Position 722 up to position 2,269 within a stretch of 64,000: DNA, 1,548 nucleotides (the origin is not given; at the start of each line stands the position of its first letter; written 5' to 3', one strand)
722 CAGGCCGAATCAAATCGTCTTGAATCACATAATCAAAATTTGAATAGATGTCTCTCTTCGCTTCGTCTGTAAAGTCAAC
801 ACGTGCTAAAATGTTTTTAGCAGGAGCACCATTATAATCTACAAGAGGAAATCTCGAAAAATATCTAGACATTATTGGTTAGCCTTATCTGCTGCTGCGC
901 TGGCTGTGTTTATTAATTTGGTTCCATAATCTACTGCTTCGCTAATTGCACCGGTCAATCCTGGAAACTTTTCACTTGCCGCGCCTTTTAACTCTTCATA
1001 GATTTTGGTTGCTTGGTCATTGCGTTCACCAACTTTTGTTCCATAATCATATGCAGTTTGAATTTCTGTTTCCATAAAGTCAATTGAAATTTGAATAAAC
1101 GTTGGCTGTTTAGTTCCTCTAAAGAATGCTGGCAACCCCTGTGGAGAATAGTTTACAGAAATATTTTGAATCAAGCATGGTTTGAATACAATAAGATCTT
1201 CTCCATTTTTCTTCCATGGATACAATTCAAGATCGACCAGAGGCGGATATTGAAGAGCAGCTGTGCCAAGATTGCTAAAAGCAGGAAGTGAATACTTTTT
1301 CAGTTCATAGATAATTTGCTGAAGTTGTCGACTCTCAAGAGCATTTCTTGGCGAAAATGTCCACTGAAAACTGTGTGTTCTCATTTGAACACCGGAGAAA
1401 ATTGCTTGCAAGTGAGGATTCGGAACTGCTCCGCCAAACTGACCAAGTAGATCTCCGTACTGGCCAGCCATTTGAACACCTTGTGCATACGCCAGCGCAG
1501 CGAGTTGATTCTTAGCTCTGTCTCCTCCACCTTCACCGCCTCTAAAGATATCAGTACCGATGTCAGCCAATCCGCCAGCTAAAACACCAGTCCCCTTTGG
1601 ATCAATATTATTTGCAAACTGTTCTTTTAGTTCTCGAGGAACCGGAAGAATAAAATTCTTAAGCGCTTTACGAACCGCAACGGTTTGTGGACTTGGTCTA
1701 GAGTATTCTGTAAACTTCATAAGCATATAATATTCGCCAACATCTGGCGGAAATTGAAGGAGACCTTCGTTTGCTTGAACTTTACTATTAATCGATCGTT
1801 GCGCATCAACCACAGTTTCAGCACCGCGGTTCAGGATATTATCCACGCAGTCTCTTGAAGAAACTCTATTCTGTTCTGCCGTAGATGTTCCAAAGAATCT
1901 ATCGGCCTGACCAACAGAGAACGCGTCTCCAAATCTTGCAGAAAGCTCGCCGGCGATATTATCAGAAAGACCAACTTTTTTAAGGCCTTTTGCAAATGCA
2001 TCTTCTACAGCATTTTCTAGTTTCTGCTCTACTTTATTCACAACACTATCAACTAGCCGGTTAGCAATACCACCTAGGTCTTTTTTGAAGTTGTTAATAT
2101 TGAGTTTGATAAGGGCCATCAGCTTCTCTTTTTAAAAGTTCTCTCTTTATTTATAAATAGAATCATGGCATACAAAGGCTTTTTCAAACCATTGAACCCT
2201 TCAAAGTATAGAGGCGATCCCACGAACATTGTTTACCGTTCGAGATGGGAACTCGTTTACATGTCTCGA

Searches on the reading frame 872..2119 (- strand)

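Call 9: search_protein_families(library=phrogs, proteins=[window:872-2119:-])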
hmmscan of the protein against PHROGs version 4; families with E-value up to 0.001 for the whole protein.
window:872-2119:- (415 aa): 1 family
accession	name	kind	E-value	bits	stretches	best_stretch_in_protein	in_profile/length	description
phrog_230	-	tail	1.7e-46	160.6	1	77-386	238-611/628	baseplate tail tube cap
